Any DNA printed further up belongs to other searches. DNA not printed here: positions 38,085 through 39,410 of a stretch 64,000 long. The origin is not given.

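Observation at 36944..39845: Stripped-down rnfA-rnfD-rnfG-rnfE operon: rnfB/rnfC absent and all four RnfA/RnfE Fe-S cysteine ligands replaced, flavin sites retained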

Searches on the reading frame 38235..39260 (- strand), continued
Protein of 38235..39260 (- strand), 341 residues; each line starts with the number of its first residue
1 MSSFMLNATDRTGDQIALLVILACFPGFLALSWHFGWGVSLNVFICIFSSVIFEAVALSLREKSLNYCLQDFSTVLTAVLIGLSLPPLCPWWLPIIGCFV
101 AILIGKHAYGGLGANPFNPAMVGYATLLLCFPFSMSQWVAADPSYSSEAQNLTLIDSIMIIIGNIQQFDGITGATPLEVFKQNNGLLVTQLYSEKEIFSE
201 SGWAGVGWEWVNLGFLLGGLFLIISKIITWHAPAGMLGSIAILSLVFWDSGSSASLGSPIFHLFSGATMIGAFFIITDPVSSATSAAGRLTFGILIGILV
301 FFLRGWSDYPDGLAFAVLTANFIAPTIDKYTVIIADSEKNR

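Call 46: find_encoding_contigs(protein=P0254, flank=7000, max_places=2)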
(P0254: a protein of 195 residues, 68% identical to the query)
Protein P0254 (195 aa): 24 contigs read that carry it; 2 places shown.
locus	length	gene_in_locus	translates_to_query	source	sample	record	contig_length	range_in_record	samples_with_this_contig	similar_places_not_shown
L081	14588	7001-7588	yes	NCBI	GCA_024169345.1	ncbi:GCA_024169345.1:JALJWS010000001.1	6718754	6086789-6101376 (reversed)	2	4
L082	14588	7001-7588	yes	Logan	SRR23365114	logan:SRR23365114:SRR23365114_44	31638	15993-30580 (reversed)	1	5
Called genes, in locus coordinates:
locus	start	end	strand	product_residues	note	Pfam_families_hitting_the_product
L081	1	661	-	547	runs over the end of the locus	PF00118:Cpn60_TCP1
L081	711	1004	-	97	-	PF00166:Cpn10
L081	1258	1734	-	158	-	PF04186:FxsA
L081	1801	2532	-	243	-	PF01243:PNPOx_N, PF13883:CREG_beta-barrel, PF10615:DUF2470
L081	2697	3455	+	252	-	PF00106:adh_short, PF08659:KR, PF23441:SDR, PF13561:adh_short_C2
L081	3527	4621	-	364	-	PF01883:FeS_assembly_P, PF00142:Fer4_NifH (faint), PF01656:CbiA, PF02374:ArsA_ATPase (faint), PF09140:MipZ, PF10609:ParA, PF13614:AAA_31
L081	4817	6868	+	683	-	PF00133:tRNA-synt_1, PF01406:tRNA-synt_1e (faint), PF01921:tRNA-synt_1f (faint), PF09334:tRNA-synt_1g, PF19303:Anticodon_3 (weak), PF01588:tRNA_bind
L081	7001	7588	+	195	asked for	PF02508:Rnf-Nqr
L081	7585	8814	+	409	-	PF04060:FeS, PF00037:Fer4 (weak), PF13237:Fer4_10 (weak), PF14697:Fer4_21, PF12838:Fer4_7 (weak), PF13187:Fer4_9 (weak)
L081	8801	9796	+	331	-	PF03116:NQR2_RnfD_RnfE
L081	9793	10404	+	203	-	PF04205:FMN_bind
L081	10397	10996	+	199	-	PF02508:Rnf-Nqr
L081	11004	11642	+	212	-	PF00730:HhH-GPD, PF00633:HHH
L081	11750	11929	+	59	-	PF26620:DUF8197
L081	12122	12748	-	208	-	PF00072:Response_reg, PF00196:GerE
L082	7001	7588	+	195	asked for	PF02508:Rnf-Nqr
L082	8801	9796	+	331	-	PF03116:NQR2_RnfD_RnfE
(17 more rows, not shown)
